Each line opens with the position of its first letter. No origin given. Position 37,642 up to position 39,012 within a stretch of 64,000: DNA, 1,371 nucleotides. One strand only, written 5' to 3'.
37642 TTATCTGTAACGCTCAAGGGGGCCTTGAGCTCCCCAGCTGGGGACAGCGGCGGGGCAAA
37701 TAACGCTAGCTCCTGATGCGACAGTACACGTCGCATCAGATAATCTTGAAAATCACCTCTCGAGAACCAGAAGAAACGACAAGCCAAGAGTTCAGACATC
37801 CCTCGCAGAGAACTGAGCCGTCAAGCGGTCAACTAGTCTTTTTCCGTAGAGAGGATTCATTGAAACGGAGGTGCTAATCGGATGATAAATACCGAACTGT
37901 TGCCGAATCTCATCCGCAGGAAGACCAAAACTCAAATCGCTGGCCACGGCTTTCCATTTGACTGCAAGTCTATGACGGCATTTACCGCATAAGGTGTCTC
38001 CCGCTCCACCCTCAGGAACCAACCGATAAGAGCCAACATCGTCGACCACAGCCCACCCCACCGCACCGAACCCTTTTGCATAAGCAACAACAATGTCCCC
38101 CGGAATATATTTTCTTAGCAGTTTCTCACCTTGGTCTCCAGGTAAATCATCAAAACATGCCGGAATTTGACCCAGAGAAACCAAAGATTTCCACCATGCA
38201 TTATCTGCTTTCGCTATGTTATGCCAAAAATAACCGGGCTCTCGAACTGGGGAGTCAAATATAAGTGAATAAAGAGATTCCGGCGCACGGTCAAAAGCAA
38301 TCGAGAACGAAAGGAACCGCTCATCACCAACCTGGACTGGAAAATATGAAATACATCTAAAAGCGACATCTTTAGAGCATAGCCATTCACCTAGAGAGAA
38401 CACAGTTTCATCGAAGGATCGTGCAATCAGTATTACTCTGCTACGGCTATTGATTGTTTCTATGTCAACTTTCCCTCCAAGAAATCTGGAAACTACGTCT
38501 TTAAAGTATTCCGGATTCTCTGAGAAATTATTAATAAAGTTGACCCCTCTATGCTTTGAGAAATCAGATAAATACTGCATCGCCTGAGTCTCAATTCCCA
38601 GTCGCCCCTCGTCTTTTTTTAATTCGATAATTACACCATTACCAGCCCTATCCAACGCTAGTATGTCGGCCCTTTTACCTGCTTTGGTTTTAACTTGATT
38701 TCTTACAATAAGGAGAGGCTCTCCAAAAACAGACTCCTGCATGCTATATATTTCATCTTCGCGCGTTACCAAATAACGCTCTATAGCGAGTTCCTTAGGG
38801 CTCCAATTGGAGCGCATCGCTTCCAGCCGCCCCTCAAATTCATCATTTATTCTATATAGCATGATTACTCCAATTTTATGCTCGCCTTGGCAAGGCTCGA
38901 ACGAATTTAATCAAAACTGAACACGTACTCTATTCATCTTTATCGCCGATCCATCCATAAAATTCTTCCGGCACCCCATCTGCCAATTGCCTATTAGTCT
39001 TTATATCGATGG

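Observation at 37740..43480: WYL-regulated four-gene nuclease operon on a low-GC island between dnaB and hemY: candidate undescribed defence system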

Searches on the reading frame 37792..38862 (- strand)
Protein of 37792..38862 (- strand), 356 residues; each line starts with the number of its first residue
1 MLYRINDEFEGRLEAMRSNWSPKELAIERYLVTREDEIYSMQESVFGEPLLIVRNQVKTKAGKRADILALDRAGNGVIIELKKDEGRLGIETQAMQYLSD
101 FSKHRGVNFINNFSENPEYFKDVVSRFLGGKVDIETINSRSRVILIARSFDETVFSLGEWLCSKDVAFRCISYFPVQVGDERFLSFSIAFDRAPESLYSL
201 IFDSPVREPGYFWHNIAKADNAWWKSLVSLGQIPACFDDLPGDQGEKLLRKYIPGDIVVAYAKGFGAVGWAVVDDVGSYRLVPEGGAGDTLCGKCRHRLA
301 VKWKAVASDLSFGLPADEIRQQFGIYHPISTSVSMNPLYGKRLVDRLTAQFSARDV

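Call 3: search_protein_families(library=pfam, proteins=[window:37792-38862:-], max_evalue=0.1)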
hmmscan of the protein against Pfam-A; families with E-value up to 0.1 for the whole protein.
window:37792-38862:- (356 aa): 2 families
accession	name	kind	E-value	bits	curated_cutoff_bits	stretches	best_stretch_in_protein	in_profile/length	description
PF01939.22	NucS_C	-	0.0079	16.6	24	1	47-107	17-76/124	Endonuclease NucS C-terminal domain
PF06319.18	MmcB-like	-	0.043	14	22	1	56-83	35-62/148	DNA repair protein MmcB-like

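Call 4: search_protein_families(library=padloc, proteins=[window:37792-38862:-], max_evalue=0.1)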
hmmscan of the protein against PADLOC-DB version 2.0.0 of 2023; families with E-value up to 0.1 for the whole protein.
window:37792-38862:- (356 aa): 8 families
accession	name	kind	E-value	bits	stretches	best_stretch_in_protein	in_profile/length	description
PDLC04916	PDC-S11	-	2.3e-23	80.8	1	40-274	33-268/358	-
PDLC04913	PDC-S11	-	1.2e-18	65.3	1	42-186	37-192/375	-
PDLC04910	PDC-S11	-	3.3e-17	60.8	1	41-181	36-186/359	-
PDLC04915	PDC-S11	-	9.7e-15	52.7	1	42-188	37-192/379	-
PDLC04909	PDC-S11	-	2.5e-12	45.1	1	60-184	57-189/347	-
PDLC04946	PDC-S18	-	4.2e-05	20.7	1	57-151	68-149/365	-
PDLC04945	PDC-S18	-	0.0014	16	1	62-152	50-129/302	-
PDLC04944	PDC-S18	-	0.0034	14.7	1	45-97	36-88/307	-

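Call 5: search_protein_families(library=ncbifam, proteins=[window:37792-38862:-], max_evalue=0.1)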
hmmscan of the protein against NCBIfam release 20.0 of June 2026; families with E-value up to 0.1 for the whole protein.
window:37792-38862:- (356 aa): 1 family
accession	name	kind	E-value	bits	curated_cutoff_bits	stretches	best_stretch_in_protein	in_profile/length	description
NF003270.0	PRK04247.1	equivalog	0.00013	21.1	216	1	46-105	144-202/250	endonuclease NucS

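Call 8: search_protein_families(library=phrogs, proteins=[window:37792-38862:-], max_evalue=0.01)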
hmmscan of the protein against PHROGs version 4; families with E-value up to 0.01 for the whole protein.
window:37792-38862:- (356 aa): 0 families

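Call 33: find_homologous_proteins(query=window:37792-38862:-)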
Query window:37792-38862:- (356 aa): 308 proteins with E <= 0.001 among 4498 candidates; the best 120 are listed.
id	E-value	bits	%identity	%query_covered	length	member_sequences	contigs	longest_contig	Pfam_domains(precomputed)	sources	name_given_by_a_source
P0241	5.1e-240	814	100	100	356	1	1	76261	-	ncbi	-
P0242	2.6e-154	532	66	99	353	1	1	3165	-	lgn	-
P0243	2.1e-153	529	65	99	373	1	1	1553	-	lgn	-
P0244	6.1e-151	521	64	99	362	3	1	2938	-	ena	-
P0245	4.9e-149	514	65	99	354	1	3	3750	-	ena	-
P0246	6.1e-148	511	64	99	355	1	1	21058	-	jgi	jgi:hypothetical protein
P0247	1.4e-147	509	64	100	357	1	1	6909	-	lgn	-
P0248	1.3e-143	496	62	99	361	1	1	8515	-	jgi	jgi:hypothetical protein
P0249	1.4e-143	496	59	100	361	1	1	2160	-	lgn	-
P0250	1.3e-142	493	61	99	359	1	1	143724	-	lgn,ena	-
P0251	1.9e-142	493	64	99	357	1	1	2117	-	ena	-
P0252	2.2e-142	492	63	99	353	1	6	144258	-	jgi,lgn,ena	jgi:hypothetical protein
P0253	5.2e-142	491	60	99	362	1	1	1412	-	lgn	-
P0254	2.2e-141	489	61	99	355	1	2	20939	-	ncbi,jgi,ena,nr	ncbi:MAG TPA: hypothetical protein VK642_11395 [Burkholderiales bacterium]|nr:hypothetical protein [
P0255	3.4e-141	489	60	99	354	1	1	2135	-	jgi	jgi:hypothetical protein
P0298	9.0e-131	454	58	99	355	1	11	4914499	-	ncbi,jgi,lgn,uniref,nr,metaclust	ncbi:PDDEXK family nuclease [Methylosarcina fibrata]|uniref:hypothetical protein n=1 Tax=Methylosarc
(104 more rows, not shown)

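Call 34: find_encoding_contigs(protein=P0252, flank=8000, max_places=4)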
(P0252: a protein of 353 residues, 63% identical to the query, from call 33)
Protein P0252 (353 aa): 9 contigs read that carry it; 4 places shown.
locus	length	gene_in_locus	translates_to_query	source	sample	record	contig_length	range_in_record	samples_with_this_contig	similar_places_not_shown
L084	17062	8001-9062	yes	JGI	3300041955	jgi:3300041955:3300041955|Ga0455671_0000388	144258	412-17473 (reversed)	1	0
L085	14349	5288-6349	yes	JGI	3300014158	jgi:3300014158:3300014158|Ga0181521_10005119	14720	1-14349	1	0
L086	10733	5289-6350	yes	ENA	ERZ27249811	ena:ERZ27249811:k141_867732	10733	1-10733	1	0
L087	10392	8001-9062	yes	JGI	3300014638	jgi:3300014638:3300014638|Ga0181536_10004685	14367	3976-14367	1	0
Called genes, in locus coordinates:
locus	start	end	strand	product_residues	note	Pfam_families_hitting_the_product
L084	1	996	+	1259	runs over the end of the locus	-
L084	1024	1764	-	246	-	PF00588:SpoU_methylase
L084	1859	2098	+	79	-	PF00550:PP-binding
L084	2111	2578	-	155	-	-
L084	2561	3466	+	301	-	PF00109:ketoacyl-synt, PF02801:Ketoacyl-synt_C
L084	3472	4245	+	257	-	PF01012:ETF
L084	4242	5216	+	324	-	PF01012:ETF, PF00766:ETF_alpha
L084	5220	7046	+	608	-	PF00009:GTP_EFTU, PF01926:MMR_HSR1 (weak), PF03144:GTP_EFTU_D2, PF25461:Beta-barrel_SelB, PF09106:WHD_2nd_SelB (faint), PF09107:WHD_3rd_SelB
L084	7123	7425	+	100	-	PF01909:NTP_transf_2, PF18765:Polbeta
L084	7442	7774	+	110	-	PF01934:HepT-like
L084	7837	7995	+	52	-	-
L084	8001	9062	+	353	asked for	-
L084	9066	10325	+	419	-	PF07291:MauE, PF07681:DoxX (weak), PF00578:AhpC-TSA, PF13098:Thioredoxin_2 (weak)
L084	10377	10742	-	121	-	PF00581:Rhodanese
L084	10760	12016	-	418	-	PF00275:EPSP_synthase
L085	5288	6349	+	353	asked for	-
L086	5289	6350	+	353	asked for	-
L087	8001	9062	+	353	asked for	-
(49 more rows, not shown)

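Call 35: find_encoding_contigs(protein=P0298, flank=8000, max_places=3)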
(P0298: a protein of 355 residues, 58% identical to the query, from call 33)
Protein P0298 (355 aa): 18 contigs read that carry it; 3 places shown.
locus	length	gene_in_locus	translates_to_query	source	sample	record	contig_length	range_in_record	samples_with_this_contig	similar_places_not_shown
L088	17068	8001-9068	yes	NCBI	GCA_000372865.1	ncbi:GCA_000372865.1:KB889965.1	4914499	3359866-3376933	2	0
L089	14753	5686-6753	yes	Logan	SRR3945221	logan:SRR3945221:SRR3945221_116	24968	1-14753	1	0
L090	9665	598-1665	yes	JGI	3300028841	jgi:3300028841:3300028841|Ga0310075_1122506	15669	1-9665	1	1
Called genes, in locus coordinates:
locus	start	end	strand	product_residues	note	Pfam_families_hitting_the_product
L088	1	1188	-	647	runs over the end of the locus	PF00332:Glyco_hydro_17 (faint)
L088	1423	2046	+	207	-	PF01726:LexA_DNA_bind, PF00717:Peptidase_S24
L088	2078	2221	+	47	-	-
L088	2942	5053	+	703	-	PF13328:HD_4, PF04607:RelA_SpoT, PF02824:TGS, PF19296:RelA_AH, PF28438:RelA_RIS, PF13291:ACT_4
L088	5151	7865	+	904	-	PF02739:5_3_exonuc_N, PF01367:5_3_exonuc, PF01612:DNA_pol_A_exo1, PF22619:DNA_polI_exo1, PF00476:DNA_pol_A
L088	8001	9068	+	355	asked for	-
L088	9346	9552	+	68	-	PF24113:DUF7387 (weak)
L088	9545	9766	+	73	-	PF07927:HicA_toxin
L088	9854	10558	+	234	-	PF09997:DUF2238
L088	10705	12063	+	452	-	PF01979:Amidohydro_1, PF07969:Amidohydro_3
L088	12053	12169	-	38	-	-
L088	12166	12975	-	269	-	PF00126:HTH_1 (weak), PF08402:TOBE_2 (faint), PF03459:TOBE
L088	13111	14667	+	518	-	PF13372:Alginate_exp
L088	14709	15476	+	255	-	PF13531:SBP_bac_11, PF01547:SBP_bac_1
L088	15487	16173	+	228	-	PF00528:BPD_transp_1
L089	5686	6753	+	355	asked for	-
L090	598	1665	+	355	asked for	-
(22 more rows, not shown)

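Call 36: find_encoding_contigs(protein=P0246, flank=8000, max_places=3)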
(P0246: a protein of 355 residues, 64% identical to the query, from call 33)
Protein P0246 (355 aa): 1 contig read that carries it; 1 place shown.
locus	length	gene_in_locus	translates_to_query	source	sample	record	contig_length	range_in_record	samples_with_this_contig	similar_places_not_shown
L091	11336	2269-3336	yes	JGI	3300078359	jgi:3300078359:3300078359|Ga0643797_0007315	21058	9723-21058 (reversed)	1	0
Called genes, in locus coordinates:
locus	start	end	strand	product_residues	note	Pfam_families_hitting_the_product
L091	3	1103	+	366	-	?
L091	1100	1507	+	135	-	-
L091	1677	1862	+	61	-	-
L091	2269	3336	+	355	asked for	-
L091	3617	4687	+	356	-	PF01555:N6_N4_Mtase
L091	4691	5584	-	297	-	-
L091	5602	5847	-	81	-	PF13560:HTH_31, PF01381:HTH_3 (weak)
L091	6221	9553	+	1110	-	PF13482:RNase_H_2, PF01443:Viral_helicase1 (faint), PF13086:AAA_11 (faint), PF13245:AAA_19, PF13604:AAA_30, PF13087:AAA_12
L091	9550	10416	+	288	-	PF13391:HNH_2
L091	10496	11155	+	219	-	-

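Call 42: search_solved_structures(query=A2, max_evalue=1, show_alignments=2)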
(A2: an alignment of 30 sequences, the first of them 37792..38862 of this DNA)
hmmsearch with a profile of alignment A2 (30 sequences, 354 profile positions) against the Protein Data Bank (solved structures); distinct sequences matched with E-value up to 1: 4.
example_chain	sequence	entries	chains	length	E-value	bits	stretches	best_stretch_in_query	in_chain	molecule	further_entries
2vld_A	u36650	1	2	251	0.059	15.2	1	65-107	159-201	Endonuclease NucS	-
7q97_A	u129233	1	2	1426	0.066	15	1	44-93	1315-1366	Rhs family protein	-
6aht_B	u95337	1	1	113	0.68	11.7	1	217-285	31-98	Conserved hypothetical plasmid protein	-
6aht_A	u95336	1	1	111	0.7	11.7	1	217-285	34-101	Conserved hypothetical plasmid protein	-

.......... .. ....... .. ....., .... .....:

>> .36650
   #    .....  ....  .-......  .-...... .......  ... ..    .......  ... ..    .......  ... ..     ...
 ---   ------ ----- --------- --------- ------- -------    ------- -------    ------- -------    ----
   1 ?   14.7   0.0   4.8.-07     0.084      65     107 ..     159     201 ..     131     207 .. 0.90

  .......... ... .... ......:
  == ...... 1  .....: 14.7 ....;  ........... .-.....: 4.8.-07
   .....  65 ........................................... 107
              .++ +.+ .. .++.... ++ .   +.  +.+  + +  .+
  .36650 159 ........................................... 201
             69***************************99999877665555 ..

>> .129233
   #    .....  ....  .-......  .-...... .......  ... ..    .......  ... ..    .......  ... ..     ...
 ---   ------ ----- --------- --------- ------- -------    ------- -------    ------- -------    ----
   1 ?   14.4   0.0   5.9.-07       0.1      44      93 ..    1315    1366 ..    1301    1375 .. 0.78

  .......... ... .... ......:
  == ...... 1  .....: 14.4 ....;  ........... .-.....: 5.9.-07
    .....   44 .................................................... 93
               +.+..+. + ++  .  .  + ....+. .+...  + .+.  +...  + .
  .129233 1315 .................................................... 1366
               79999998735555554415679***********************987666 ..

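Call 56: predict_structure(alignment_id=A2)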
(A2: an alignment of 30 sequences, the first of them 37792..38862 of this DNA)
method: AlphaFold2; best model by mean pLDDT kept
length: 356 residues; sequences in the alignment: 30
mean_pLDDT: 85.5   pTM: 0.54
mean pLDDT of the five models: 85.5, 83.0, 81.8, 80.8, 70.1
residues with pLDDT >= 90: 144; 70-90: 179; 50-70: 24; < 50: 9
segments of 3 or more residues with pLDDT < 50: 199-205
pLDDT, mean of each block of 10 residues (from residue 1): 71 74 86 86 87 86 85 91 76 76 88 89 87 83 90 82 87 87 86 65 62 93 95 93 87 95 95 93 91 94 96 93 75 86 95 60
secondary structure, 60 per line:
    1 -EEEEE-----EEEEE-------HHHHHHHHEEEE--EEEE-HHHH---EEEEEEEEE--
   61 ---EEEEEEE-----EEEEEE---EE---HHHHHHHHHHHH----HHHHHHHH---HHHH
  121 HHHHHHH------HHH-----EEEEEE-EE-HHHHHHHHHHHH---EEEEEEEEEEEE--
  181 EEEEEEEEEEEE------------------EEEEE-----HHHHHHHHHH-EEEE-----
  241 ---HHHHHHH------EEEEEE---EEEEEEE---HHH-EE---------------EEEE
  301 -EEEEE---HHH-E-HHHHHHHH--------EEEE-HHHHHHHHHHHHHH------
elements in order: E2-6 E12-16 H24-31 E32-35 E38-41 H43-46 E50-58 E64-70 E76-81 H90-101 H106-113 H117-127 E142-147 H152-163 E167-178 E181-192 E211-215 H221-230 E232-235 H244-250 E257-262 E266-272 E297-300 E302-306 H316-323 E332-335 H337-350

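Call 60: fold_search(model_id=the predicted structure, library=pdb)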
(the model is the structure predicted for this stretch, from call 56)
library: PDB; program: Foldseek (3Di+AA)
matches with E <= 10: 517; with E <= 0.001: 7
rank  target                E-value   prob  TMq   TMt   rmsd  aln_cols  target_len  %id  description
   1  6yex_A                2.6e-04  1.00  0.27  0.30   5.3       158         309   14  VcaM4I restriction endonuclease in the absence of DNA (released 2020-12-16)
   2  2hd9                  2.9e-04  1.00  0.25  0.56   7.4       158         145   14  Crystal structure of PH1033 from Pyrococcus horikoshii OT3 (released 2006-12-20)
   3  1zce                  5.3e-04  1.00  0.25  0.50   6.6       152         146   12  X-Ray Crystal Structure of Protein Atu2648 from Agrobacterium tumefaciens. Northeast Structural Genomics Consortium Targ (released 2005-04-19)
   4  4rdo_D                5.6e-04  1.00  0.29  0.61   7.1       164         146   14  Structure of YTH-YTHDF2 in the free state (released 2014-12-24)
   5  2vld_A                7.1e-04  1.00  0.23  0.35   3.6       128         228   20  crystal structure of a repair endonuclease from Pyrococcus abyssi (released 2009-05-19)
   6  4wqn_A                7.6e-04  1.00  0.30  0.64   5.4       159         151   12  Crystal structure of N6-methyladenosine RNA reader YTHDF2 (released 2014-11-19)
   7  2vld_B                9.1e-04  1.00  0.23  0.35   3.6       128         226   20  crystal structure of a repair endonuclease from Pyrococcus abyssi (released 2009-05-19)
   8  5h8a_C                1.0e-03  1.00  0.29  0.54   4.1       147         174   13  Mmi1 YTH domain (released 2016-01-13)
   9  7z4u_B                1.1e-03  1.00  0.29  0.59   4.9       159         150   13  Crystal structure of YTHDF2 with compound YLI_DF_028 (released 2022-03-16)
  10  7z8w_B                1.1e-03  1.00  0.28  0.56  10.2       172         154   13  Crystal structure of YTHDF2 with compound YLI_DC1_018 (released 2022-03-30)
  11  6yex_B                1.3e-03  1.00  0.28  0.32   4.5       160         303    9  VcaM4I restriction endonuclease in the absence of DNA (released 2020-12-16)
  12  7z93_A                1.4e-03  1.00  0.28  0.58   7.2       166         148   13  Crystal structure of YTHDF2 with compound YLI_DF_022 (released 2022-03-30)
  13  7r5w_B                1.5e-03  1.00  0.30  0.66   3.8       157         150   11  Crystal structure of YTHDF2 with compound YLI_DF_029 (released 2022-03-16)
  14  7r5w_A                1.5e-03  1.00  0.30  0.64   4.2       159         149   11  Crystal structure of YTHDF2 with compound YLI_DF_029 (released 2022-03-16)
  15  7yx6_A                1.5e-03  1.00  0.29  0.64   4.4       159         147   12  Crystal structure of YTHDF2 with compound YLI_DF_027 (released 2022-02-23)
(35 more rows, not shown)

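Call 103: search_dna_similar(query=window:37792-38862:-, collection=plasmids, mode=protein, max_rows=10)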
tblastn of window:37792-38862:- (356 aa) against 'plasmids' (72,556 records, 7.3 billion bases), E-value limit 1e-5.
Records with a match: 14; places in all: 14; records where one place covers at least 80% of the query: 1.
Best place of each record, by identity: <60% 14.
By first word of the organism name: Klebsiella 6; Pseudoalteromonas 1; Escherichia 1; Halobacterium 1; Kocuria 1; Spirosoma 1; Cyanobacterium 1; Hymenobacter 1; Raoultella 1.
By predicted mobility (MOB-suite, as given by PLSDB): non-mobilizable 6; conjugative 5; mobilizable 3.
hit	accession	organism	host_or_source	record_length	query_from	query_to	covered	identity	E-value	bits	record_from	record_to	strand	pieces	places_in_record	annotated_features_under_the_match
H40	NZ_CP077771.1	Pseudoalteromonas shioyasakiensis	Haliotis discus hannai,plate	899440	1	351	99%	39.5%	3e-70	245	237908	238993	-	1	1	hypothetical protein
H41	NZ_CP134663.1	Escherichia coli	Larus michahellis,bacteria,cloaca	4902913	19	214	55%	23.9%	7e-6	56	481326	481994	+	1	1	none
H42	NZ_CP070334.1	Halobacterium sp. BOL4-2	Salt,Salt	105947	34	214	51%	23.9%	9e-7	58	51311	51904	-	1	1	endonuclease NucS domain-containing protein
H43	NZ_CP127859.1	Kocuria rosea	single cell culture,deep sea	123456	22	187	47%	25.4%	5e-8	62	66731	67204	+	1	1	endonuclease NucS domain-containing protein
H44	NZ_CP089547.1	Spirosoma oryzicola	Single cell,Surface layer of rice grains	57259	45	181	38%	30.2%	1e-8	64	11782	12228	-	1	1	hypothetical protein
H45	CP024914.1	Cyanobacterium sp. HL-69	cell culture,enrichment cultures from ...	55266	212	330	33%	32.8%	2e-8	64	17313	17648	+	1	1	hypothetical protein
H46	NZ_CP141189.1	Hymenobacter sp. GOD-10R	single cell,Crepidiastrum sonchifolium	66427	45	179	38%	27.0%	2e-7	61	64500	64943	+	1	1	hypothetical protein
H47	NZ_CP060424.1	Klebsiella pneumoniae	Homo sapiens,blood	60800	44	175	37%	27.2%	7e-7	59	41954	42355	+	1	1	DUF91 domain-containing protein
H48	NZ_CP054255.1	Klebsiella variicola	single cell,soil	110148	44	175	37%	27.2%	7e-7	59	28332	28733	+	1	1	DUF91 domain-containing protein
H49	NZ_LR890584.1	Klebsiella pneumoniae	Homo sapiens,blood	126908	44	175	37%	27.2%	7e-7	59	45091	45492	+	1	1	DUF91 domain-containing protein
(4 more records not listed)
